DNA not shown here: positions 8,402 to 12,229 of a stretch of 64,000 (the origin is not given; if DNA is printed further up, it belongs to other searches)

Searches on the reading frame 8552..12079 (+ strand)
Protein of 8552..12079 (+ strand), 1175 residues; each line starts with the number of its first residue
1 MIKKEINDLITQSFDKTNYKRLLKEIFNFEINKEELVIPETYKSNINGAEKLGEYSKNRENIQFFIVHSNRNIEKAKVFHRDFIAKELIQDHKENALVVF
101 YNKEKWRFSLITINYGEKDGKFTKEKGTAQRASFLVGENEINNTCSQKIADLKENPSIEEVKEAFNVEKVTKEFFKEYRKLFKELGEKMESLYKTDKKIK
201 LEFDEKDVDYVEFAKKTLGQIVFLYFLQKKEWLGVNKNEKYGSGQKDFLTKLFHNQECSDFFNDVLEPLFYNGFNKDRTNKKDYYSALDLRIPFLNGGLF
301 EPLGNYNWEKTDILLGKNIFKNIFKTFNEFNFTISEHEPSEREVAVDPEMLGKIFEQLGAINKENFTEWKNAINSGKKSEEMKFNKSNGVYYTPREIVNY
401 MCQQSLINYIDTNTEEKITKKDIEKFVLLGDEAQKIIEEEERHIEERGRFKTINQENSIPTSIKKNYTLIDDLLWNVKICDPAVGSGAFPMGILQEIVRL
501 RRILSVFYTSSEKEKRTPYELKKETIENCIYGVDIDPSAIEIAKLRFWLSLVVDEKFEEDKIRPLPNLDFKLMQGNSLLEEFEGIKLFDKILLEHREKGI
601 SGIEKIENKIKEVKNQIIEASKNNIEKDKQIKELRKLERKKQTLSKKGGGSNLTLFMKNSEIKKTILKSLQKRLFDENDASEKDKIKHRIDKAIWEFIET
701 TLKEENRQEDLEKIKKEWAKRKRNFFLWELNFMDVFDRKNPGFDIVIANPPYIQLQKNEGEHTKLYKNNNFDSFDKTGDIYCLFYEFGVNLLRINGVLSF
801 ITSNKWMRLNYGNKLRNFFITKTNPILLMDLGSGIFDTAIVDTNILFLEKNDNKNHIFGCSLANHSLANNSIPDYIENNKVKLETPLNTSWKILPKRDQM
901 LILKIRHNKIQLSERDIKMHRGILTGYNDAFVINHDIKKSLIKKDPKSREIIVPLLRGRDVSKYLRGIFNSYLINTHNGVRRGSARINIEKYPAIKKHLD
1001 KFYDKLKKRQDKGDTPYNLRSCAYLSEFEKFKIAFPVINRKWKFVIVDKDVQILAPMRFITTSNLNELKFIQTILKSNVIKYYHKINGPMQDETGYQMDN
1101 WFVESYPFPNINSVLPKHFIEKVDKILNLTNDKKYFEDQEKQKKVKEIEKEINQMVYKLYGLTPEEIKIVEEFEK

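Call 3: search_protein_families(library=pfam, proteins=[window:8552-12079:+], max_evalue=0.01)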
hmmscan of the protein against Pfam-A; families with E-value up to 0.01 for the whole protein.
window:8552-12079:+ (1175 aa): 4 families
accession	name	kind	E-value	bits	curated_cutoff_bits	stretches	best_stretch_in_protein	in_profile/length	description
PF07669.17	Eco57I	-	8.9e-37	127.2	25.3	1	528-834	1-169/171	Eco57I restriction-modification methylase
PF20473.4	MmeI_Mtase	-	0.00016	21.4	27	1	470-559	14-95/259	MmeI, DNA-methyltransferase domain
PF01170.24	UPF0020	-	0.00018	21.7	22.3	0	738-768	117-147/197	RMKL-like, methyltransferase domain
PF09602.15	PhaP_Bmeg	-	0.00022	21.7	28.3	1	166-223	30-87/168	Polyhydroxyalkanoic acid inclusion protein (PhaP_Bmeg)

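Call 4: search_protein_families(library=padloc, proteins=[window:8552-12079:+], max_evalue=0.01)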
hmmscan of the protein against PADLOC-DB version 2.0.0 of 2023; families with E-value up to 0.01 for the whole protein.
window:8552-12079:+ (1175 aa): 39 families (the best 25 are shown)
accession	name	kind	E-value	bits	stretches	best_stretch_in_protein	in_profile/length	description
PDLC03596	REase_MTase_IIG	-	2.3e-227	755.8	3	14-413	18-453/1148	Type IIG restriction enzyme-methyltransferase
PDLC03601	REase_MTase_IIG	-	1.7e-123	411.6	2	667-1167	602-1102/1110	Type IIG restriction enzyme-methyltransferase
PDLC03612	REase_MTase_IIG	-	9.1e-100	333.4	2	519-1172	585-1245/1247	Type IIG restriction enzyme-methyltransferase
PDLC03609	REase_MTase_IIG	-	1.4e-65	219.7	3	725-1113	542-933/1066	Type IIG restriction enzyme-methyltransferase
PDLC03604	REase_MTase_IIG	-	5.9e-43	145.1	3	611-1169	412-1003/1011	Type IIG restriction enzyme-methyltransferase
PDLC02643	DrmMI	-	1.8e-36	123.5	2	520-805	665-935/1347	DrmMI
PDLC03629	REase_MTase_IIG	-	8.1e-28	94.7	2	722-934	552-772/1182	Type IIG restriction enzyme-methyltransferase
PDLC03226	MTase_II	-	1.7e-23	81.1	2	733-860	118-243/579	Type II methyltransferase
PDLC03267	MTase_II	-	1.1e-20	72.1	1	698-939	69-310/539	Type II methyltransferase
PDLC03313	MTase_II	-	1.5e-20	71.3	1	709-1018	121-423/563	Type II methyltransferase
PDLC02638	DrmMI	-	1.5e-20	71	1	526-799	670-931/935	DrmMI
PDLC02521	PglX|PglXI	-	3.2e-19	66.4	2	732-898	471-639/1174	PglX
PDLC02523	PglX|PglXI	-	2.7e-16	56.5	1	475-840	330-654/1428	PglX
PDLC02644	DrmMI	-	3.4e-16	56.4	2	525-601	180-246/988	DrmMI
PDLC02527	PglX|PglXI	-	1.3e-15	54.2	2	663-856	473-666/1332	PglX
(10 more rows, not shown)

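Call 5: search_protein_families(library=ncbifam, proteins=[window:8552-12079:+], max_evalue=0.01)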
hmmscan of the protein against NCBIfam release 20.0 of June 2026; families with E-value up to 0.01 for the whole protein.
window:8552-12079:+ (1175 aa): 4 families
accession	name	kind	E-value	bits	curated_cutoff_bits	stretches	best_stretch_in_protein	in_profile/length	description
NF033452.1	BREX_1_MTaseX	exception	6e-27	93.9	500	1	392-858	254-624/1210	BREX-1 system adenine-specific DNA-methyltransferase PglX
NF033455.1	BREX_6_MTaseX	exception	6e-19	67.1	900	2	669-843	487-650/1319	BREX-6 system adenine-specific DNA-methyltransferase PglX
NF033451.1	BREX_2_MTaseX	equivalog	7.8e-12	43.7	400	1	476-582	224-319/1185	BREX-2 system adenine-specific DNA-methyltransferase PglX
TIGR03534.1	RF_mod_PrmC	equivalog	0.00032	20.2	199.1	0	730-761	145-175/253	peptide chain release factor N(5)-glutamine methyltransferase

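Call 57: search_solved_structures(query=window:8552-12079:+, max_evalue=0.001, show_alignments=1)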
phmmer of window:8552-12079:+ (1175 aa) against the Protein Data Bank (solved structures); distinct sequences matched with E-value up to 0.001: 6.
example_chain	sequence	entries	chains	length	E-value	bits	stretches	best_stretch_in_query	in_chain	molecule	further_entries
7qw5_A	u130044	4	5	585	6.7e-15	57.5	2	741-853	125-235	Modification methylase BseCI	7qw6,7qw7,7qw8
7lni_A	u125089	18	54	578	2.8e-11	45.5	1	742-1090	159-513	Site-specific DNA-methyltransferase (adenine-specific)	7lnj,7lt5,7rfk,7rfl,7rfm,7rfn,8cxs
8cxz_A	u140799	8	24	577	3.6e-11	45.1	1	742-1093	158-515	Site-specific DNA-methyltransferase (adenine-specific)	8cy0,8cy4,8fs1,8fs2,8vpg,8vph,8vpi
8c45_A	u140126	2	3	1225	5.9e-07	31.2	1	743-838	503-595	site-specific DNA-methyltransferase (adenine-specific)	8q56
9ewz_C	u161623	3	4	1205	4.7e-05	24.9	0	743-838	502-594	Adenine-specific methyltransferase BrxX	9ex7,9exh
8zek_A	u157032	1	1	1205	4.8e-05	24.8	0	743-838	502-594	site-specific DNA-methyltransferase (adenine-specific)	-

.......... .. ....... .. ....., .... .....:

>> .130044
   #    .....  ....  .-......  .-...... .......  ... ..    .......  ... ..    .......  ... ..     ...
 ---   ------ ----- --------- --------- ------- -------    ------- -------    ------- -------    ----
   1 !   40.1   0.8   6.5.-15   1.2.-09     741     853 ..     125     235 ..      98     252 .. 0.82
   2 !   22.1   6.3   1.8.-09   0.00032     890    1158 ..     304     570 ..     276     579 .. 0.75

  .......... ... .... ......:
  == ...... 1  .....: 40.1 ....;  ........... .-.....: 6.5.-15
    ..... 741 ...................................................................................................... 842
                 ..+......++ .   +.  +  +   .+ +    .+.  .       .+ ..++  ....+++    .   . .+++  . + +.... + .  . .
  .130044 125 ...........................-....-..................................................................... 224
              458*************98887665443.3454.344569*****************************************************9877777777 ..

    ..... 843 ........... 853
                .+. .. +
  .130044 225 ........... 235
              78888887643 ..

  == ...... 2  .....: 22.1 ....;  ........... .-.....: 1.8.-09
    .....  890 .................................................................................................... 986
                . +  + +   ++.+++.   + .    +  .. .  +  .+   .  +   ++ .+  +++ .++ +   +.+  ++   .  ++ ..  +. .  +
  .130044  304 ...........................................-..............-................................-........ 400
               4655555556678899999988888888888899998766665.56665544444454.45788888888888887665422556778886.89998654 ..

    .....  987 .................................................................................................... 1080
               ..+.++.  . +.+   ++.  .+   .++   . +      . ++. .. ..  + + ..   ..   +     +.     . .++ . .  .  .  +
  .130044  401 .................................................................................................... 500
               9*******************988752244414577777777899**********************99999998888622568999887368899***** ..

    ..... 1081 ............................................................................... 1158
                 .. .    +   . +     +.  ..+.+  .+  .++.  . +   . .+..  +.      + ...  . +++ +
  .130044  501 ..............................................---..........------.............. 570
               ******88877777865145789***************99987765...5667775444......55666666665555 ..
